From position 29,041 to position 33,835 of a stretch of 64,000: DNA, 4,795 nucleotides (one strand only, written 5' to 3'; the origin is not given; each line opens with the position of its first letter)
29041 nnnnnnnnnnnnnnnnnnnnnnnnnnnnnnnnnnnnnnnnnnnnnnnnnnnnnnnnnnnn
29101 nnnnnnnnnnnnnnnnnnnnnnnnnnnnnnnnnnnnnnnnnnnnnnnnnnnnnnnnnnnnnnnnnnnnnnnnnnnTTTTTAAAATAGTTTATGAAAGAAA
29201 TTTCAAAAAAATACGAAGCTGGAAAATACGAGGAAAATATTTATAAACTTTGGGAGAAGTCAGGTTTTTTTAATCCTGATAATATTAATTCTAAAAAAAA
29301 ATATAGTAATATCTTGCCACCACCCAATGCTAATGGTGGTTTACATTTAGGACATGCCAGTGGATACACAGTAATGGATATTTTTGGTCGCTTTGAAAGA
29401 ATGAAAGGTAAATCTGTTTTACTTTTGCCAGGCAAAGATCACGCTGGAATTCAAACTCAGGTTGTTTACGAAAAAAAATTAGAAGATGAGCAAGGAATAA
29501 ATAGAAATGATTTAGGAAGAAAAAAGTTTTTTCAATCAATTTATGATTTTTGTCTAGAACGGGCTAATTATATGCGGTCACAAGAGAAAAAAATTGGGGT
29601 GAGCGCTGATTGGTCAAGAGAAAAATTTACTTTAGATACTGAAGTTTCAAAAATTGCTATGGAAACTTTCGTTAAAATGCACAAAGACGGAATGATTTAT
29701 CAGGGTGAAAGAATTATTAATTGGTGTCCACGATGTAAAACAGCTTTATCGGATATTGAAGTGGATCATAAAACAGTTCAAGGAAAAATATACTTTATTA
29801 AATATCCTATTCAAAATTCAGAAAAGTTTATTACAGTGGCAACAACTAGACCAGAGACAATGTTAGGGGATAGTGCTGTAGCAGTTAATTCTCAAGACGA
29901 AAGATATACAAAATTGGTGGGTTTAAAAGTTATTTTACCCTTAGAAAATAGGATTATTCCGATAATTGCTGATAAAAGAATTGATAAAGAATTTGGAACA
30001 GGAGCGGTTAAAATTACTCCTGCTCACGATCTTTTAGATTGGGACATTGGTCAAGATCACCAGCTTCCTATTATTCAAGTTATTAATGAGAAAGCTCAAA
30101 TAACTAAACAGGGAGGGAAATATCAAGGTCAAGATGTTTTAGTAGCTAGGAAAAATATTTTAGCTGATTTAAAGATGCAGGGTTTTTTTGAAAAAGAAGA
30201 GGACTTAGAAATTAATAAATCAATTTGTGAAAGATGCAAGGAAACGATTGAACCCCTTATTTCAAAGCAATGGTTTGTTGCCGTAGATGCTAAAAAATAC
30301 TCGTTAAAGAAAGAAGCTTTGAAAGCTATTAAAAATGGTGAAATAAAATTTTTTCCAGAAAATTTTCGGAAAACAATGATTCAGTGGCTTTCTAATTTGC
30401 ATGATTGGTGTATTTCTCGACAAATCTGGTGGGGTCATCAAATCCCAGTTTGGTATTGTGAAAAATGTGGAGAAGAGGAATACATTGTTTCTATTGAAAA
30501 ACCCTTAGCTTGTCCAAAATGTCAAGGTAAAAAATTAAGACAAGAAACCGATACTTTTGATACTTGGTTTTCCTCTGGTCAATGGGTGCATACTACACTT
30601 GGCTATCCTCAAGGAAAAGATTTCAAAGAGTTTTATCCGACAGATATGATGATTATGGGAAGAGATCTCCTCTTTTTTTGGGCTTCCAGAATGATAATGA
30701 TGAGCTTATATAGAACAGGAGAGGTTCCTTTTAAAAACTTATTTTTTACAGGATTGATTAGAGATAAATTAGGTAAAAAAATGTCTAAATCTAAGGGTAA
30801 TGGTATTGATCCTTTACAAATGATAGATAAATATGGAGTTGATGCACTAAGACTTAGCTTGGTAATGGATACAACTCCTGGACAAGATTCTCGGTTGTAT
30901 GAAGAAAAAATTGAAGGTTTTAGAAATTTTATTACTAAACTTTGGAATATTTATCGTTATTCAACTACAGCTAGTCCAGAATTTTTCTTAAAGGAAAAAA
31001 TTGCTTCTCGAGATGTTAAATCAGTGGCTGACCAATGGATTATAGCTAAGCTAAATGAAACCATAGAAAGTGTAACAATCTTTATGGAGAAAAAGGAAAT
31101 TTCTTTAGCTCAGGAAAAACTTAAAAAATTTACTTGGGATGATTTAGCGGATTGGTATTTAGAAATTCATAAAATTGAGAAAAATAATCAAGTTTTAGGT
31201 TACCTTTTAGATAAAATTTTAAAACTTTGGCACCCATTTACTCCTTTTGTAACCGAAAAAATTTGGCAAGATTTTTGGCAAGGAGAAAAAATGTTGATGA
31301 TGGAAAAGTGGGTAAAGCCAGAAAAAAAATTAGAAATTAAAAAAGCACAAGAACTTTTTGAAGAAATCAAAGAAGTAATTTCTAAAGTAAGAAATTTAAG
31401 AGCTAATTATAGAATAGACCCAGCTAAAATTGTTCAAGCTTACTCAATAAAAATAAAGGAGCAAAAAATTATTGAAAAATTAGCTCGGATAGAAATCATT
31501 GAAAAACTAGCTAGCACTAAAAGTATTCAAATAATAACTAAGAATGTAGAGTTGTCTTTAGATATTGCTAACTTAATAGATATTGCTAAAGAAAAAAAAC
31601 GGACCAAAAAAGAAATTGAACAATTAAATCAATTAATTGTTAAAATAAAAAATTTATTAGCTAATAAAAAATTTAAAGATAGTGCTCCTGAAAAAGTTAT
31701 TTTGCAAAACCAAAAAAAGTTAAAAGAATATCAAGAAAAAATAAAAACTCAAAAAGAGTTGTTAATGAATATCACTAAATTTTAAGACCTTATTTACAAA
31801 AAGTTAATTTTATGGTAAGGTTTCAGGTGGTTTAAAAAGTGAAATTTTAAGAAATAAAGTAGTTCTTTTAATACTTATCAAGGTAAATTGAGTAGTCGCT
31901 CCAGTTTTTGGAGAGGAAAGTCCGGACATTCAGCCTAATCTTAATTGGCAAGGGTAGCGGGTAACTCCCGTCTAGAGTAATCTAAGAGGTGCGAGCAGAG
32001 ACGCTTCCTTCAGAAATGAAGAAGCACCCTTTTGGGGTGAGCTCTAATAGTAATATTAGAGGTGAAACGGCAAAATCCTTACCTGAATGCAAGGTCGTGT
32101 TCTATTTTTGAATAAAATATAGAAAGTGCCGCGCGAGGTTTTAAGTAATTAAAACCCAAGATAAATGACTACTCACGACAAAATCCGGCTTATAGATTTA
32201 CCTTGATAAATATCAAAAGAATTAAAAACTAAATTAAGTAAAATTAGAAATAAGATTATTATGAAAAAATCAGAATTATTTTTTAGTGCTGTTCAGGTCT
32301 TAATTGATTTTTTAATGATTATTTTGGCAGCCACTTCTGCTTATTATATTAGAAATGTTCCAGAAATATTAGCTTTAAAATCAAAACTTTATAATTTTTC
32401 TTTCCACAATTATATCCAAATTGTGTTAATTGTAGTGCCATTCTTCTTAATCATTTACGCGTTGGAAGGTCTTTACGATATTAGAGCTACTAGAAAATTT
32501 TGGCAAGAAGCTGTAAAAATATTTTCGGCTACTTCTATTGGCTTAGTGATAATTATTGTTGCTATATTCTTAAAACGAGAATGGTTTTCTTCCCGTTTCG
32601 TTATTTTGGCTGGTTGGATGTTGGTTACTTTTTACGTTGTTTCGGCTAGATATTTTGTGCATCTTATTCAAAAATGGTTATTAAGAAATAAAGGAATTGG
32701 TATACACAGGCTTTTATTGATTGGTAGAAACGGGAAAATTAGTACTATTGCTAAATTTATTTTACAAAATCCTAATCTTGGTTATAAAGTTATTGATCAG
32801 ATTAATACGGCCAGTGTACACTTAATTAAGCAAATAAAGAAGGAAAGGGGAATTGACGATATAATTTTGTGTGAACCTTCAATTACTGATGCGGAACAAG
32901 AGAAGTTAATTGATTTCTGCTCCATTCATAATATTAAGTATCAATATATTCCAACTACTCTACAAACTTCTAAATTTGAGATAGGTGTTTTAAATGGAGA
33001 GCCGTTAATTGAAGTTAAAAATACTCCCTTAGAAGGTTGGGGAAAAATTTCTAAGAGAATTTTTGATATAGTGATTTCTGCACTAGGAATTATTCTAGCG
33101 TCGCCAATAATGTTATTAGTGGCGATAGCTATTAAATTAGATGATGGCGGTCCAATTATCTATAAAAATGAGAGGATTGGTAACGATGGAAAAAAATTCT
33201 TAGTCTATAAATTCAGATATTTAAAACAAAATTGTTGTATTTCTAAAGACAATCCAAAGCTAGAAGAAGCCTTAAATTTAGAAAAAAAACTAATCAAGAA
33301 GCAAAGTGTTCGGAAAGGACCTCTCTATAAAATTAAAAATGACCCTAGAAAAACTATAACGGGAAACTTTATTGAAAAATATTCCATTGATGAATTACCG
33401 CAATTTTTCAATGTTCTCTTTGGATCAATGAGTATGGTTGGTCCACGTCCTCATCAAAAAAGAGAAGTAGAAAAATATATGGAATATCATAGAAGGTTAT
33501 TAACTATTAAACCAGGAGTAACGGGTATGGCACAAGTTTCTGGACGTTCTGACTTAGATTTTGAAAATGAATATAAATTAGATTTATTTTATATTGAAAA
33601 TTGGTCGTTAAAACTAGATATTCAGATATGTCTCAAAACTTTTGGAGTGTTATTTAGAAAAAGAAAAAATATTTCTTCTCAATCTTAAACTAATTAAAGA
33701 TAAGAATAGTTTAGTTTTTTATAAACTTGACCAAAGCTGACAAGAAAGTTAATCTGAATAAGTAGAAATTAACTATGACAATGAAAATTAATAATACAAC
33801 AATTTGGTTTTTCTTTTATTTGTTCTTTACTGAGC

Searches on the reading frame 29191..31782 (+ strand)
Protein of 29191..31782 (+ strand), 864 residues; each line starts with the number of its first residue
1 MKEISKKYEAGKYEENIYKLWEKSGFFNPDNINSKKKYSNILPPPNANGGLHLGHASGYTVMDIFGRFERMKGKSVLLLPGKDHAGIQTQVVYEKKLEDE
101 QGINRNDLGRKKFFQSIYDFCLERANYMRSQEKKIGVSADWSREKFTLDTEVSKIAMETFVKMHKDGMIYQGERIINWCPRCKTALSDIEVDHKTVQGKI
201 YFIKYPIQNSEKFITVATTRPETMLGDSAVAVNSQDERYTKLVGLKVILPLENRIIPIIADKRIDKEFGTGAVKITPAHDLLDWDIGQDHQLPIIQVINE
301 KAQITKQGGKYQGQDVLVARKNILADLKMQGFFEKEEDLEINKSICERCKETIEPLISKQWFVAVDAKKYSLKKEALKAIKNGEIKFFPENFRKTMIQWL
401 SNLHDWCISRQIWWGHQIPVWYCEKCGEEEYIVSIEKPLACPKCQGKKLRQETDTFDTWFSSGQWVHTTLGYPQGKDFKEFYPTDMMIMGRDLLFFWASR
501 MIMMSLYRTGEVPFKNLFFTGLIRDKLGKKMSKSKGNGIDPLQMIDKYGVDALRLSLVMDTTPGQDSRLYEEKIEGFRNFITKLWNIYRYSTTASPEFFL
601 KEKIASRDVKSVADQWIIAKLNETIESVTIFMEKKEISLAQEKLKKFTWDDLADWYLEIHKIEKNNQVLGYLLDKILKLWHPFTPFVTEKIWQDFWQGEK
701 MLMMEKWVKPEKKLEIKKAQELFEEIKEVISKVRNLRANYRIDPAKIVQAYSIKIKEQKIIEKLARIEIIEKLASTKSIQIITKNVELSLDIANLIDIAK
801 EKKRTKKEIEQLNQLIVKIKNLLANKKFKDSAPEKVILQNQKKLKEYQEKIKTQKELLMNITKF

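Call 46: list_cluster_members(proteins=[P0023, P0001, window:29191-31782:+])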
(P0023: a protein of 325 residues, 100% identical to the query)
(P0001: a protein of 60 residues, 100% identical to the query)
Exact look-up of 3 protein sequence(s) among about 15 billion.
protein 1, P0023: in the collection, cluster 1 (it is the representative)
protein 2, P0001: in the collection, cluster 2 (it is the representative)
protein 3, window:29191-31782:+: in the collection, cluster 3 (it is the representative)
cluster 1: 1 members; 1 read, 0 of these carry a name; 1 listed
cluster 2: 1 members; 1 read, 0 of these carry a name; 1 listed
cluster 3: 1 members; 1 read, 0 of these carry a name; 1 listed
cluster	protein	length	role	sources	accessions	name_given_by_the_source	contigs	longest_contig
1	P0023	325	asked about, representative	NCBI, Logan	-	-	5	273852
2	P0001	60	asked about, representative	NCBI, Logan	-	-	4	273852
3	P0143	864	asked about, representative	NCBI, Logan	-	-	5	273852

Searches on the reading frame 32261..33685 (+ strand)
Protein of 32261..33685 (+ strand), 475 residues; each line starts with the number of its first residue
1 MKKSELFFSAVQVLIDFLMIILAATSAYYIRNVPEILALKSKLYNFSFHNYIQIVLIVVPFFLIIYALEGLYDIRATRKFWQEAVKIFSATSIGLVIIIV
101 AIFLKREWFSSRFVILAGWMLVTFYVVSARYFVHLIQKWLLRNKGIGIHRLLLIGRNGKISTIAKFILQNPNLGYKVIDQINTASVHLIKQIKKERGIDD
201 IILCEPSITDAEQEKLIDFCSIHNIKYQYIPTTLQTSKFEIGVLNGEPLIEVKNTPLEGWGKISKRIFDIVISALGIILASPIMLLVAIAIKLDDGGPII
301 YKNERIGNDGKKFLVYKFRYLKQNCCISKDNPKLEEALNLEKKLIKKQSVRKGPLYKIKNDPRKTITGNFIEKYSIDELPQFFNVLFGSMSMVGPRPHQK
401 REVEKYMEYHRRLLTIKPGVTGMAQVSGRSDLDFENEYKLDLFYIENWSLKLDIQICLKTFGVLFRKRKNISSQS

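Call 53: search_protein_families(library=pfam, proteins=[window:32261-33685:+], max_evalue=0.001)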
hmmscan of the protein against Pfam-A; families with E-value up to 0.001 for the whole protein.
window:32261-33685:+ (475 aa): 2 families
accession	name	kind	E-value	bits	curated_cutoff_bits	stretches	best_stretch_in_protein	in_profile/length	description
PF02397.22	Bac_transf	-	6e-61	205.5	27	1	265-465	1-178/179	Bacterial sugar transferase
PF13727.12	CoA_binding_3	-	4.5e-10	40.3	25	1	69-183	3-112/175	CoA-binding domain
